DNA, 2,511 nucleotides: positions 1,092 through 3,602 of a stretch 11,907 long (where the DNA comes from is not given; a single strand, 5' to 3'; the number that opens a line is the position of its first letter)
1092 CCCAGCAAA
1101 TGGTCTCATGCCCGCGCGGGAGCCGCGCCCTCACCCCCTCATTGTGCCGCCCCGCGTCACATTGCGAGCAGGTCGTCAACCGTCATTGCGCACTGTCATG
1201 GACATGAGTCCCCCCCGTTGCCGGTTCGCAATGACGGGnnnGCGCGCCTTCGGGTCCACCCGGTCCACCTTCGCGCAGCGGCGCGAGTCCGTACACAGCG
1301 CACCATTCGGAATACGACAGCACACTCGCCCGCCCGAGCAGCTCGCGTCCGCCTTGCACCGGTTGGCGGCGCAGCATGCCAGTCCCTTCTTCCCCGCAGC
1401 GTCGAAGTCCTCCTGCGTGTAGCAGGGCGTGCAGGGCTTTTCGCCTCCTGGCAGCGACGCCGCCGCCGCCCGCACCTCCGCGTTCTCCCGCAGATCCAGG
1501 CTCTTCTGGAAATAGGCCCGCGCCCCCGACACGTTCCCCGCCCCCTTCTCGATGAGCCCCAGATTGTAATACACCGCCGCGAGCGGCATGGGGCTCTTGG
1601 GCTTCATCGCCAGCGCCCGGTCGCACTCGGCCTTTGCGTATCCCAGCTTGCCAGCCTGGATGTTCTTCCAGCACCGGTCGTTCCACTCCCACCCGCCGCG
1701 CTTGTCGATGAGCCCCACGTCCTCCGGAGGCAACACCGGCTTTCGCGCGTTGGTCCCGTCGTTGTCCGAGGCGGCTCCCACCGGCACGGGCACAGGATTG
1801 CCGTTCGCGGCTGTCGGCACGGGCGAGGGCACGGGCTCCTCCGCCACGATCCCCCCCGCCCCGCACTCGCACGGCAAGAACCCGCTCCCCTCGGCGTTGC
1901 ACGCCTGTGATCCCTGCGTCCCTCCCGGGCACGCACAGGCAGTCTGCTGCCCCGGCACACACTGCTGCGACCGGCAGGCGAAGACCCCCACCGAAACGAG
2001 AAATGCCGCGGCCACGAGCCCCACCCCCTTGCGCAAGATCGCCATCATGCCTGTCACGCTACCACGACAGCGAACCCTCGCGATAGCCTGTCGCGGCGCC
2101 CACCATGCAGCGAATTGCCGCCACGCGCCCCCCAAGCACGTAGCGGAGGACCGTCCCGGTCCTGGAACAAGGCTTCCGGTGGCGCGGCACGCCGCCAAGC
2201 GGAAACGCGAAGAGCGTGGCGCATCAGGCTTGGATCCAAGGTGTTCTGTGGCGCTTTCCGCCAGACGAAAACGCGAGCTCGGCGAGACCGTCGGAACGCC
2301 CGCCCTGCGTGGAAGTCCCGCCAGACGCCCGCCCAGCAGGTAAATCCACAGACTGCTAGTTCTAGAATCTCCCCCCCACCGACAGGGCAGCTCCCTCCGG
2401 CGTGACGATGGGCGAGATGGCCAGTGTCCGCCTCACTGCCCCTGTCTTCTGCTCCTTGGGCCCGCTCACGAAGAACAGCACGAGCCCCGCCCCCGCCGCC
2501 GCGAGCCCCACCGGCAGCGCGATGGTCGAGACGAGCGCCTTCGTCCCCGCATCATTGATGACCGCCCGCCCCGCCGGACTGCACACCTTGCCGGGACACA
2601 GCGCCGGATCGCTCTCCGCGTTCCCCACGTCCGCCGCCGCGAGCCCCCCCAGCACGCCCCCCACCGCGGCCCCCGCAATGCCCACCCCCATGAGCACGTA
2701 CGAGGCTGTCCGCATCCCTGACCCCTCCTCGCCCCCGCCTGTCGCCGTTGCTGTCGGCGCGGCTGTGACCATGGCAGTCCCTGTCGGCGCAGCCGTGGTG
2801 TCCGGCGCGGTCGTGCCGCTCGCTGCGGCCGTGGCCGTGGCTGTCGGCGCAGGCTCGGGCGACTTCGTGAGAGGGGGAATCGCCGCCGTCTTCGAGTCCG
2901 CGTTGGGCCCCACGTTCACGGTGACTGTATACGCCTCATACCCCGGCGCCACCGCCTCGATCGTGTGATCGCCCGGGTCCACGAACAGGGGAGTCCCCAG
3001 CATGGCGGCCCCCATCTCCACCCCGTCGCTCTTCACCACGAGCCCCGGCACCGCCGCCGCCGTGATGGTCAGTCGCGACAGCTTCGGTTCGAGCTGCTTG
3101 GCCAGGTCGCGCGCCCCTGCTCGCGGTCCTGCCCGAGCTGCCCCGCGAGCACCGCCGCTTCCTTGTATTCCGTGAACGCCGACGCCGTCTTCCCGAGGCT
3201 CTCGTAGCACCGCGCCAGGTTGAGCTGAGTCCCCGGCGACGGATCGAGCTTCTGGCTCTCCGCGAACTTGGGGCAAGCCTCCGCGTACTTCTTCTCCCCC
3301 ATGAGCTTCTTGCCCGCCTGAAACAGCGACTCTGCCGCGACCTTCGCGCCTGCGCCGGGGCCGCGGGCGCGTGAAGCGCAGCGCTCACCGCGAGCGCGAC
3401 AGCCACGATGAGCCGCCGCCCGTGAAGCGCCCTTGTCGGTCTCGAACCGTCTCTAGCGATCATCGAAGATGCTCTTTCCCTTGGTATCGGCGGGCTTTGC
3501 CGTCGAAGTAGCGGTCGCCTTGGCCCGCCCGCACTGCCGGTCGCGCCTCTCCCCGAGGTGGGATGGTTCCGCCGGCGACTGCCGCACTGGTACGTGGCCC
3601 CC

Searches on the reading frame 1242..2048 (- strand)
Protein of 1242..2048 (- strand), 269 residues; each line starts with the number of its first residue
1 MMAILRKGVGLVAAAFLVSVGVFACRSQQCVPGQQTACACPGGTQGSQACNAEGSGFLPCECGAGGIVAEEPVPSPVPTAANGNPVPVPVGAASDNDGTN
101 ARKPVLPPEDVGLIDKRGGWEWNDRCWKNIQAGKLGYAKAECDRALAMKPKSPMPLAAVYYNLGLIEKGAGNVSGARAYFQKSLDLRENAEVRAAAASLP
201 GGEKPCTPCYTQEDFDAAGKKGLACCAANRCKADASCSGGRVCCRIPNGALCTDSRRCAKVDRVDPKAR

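Call 5: search_protein_families(library=pfam, max_evalue=0.01, proteins=[window:1242-2048:-])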
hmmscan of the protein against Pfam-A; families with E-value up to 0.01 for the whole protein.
window:1242-2048:- (269 aa): 6 families
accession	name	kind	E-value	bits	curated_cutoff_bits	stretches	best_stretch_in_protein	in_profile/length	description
PF07719.23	TPR_2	-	6.6e-06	26.3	27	1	157-189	1-33/34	Tetratricopeptide repeat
PF00515.34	TPR_1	-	0.00024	21.2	27.8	1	157-189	1-33/34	Tetratricopeptide repeat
PF13374.12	TPR_10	-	0.00098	19.5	27.5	1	157-189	2-34/42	Tetratricopeptide repeat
PF13181.12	TPR_8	-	0.0017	18.8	25.7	1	158-189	2-33/34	Tetratricopeptide repeat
PF13371.12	TPR_9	-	0.0033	17.8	35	0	141-198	17-70/73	Tetratricopeptide repeat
PF13424.12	TPR_12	-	0.0056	17.3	30.1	0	157-188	45-76/77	Tetratricopeptide repeat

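Call 52: find_homologous_proteins(query=window:1242-2048:-)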
Query window:1242-2048:- (269 aa): 15 proteins with E <= 0.001 among 2127 candidates.
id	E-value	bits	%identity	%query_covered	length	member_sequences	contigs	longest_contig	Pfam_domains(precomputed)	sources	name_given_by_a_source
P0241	4.2e-178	609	100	100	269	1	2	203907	PF07719.24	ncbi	ncbi:MAG: hypothetical protein R3B70_00865 [Polyangiaceae bacterium]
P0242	4.2e-45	173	51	64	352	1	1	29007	-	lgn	-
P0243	3.5e-37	147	64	40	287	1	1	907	PF13588.13,PF07719.24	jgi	jgi:hypothetical protein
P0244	6.2e-37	146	45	64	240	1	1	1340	-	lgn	-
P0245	3.1e-36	144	49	61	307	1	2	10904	PF07719.24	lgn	-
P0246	2.0e-35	141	40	66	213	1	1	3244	PF07719.24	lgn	-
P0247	6.0e-29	120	54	42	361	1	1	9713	PF07719.24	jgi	jgi:hypothetical protein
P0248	5.4e-27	113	54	39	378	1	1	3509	-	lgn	-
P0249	1.3e-24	105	54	33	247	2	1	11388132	-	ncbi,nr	ncbi:SH3 domain-containing protein [Chondromyces crocatus]|nr:SH3 domain-containing protein [Chondro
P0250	4.1e-23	100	44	53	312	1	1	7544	PF01695.24,PF07719.24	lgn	-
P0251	7.3e-18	83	32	96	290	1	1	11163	-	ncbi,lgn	ncbi:MAG: hypothetical protein WKF41_18340 [Gaiellaceae bacterium]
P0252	2.0e-17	82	68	23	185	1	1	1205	-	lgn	-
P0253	8.2e-16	76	54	33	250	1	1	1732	-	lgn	-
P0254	3.8e-14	71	64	24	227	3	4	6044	-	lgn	-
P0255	6.1e-14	70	54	28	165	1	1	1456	-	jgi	jgi:hypothetical protein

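Call 53: find_encoding_contigs(protein=P0241, flank=10000, max_places=4)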
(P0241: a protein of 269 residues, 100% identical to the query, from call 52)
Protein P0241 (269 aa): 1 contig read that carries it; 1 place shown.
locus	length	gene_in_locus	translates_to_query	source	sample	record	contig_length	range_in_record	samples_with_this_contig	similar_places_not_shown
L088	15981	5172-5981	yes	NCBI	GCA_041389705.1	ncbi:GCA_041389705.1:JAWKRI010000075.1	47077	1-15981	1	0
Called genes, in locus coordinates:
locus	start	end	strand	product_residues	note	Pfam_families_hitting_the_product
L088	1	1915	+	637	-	?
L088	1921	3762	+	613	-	-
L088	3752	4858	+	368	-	PF07719:TPR_2 (faint)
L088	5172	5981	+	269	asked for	PF07719:TPR_2 (faint)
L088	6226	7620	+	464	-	PF00069:Pkinase, PF07714:PK_Tyr_Ser-Thr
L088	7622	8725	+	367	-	-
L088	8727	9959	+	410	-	PF01483:P_proprotein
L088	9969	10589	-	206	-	PF26780:DUF8252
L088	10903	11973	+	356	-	PF26549:Tricorn_N (weak), PF07676:PD40 (weak), PF14583:Pectate_lyase22 (faint), PF26550:Tricorn_2nd (faint), PF26549:Tricorn_N, PF07676:PD40, PF26549:Tricorn_N (weak), PF07676:PD40 (weak)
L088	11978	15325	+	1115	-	-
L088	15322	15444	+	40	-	-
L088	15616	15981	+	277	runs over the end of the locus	PF01066:CDP-OH_P_transf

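Call 54: find_encoding_contigs(protein=P0242, flank=6000, max_places=2)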
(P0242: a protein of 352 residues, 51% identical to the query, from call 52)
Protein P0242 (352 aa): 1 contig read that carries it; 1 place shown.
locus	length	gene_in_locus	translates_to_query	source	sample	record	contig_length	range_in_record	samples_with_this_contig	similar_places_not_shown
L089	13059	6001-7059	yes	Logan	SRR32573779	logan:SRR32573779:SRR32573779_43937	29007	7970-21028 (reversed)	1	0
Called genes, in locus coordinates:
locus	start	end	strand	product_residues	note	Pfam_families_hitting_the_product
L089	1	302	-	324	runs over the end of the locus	-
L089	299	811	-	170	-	PF22014:DUF6932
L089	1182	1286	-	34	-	-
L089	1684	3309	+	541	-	-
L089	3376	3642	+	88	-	-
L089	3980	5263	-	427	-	-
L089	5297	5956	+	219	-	-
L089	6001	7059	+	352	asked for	-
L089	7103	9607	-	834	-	PF00082:Peptidase_S8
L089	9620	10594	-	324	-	PF00004:AAA, PF13401:AAA_22 (faint)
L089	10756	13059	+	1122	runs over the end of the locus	PF00271:Helicase_C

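Call 55: find_encoding_contigs(protein=P0245, flank=5000, max_places=2)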
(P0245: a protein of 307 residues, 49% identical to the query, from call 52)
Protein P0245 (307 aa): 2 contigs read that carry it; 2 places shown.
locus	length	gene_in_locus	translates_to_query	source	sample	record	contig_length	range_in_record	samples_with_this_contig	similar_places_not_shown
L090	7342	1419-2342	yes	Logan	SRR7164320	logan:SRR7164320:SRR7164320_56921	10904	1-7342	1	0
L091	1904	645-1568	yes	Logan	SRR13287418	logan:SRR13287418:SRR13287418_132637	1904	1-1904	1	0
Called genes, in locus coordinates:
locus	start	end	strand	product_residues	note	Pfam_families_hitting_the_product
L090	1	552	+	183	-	?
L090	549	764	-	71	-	-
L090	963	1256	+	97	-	-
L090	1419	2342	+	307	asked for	PF07719:TPR_2 (faint)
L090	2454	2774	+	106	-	-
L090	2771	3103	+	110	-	-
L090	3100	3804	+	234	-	-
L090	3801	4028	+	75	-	-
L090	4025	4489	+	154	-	-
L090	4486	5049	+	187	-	-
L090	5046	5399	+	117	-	-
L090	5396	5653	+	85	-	-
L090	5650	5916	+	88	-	-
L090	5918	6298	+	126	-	-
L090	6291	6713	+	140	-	-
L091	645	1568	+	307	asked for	PF07719:TPR_2 (faint)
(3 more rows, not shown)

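Call 72: list_cluster_members(proteins=[P0241, P0129, P0121])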
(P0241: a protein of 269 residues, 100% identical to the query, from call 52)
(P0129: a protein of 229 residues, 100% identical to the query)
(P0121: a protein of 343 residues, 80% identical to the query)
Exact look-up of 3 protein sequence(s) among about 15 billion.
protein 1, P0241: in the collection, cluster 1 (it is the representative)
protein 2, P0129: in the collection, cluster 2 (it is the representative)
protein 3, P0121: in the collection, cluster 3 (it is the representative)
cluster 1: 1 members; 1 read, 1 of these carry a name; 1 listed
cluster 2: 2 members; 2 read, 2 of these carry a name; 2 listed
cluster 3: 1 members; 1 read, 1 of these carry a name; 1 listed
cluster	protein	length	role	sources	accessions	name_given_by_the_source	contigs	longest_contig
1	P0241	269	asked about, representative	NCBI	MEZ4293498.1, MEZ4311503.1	MAG: hypothetical protein R3B70_00865 [Polyangiaceae bacterium]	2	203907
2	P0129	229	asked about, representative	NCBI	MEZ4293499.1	MAG: hypothetical protein R3B70_00870 [Polyangiaceae bacterium]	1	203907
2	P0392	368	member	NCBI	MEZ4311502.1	MAG: hypothetical protein R3F14_25995 [Polyangiaceae bacterium]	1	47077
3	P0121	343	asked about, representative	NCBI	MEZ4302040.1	MAG: hypothetical protein R3B70_44330 [Polyangiaceae bacterium]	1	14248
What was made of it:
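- The deposited annotation carries a truncated 229-aa product (call 72).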

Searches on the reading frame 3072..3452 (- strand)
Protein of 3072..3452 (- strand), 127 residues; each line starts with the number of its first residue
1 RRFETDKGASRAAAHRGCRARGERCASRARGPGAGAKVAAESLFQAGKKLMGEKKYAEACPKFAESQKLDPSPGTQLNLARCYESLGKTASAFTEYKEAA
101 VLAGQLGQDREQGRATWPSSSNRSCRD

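Call 5: search_protein_families(library=pfam, max_evalue=0.01, proteins=[window:3072-3452:-])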
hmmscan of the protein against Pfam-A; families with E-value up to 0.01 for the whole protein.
window:3072-3452:- (127 aa): 3 families
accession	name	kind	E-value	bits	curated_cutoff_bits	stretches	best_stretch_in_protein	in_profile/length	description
PF07719.23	TPR_2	-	1.7e-07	31.2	27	0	40-72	1-33/34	Tetratricopeptide repeat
PF13181.12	TPR_8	-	0.002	18.6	25.7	0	77-99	5-27/34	Tetratricopeptide repeat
PF14559.12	TPR_19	-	0.0024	18.6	25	1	50-92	1-44/68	Tetratricopeptide repeat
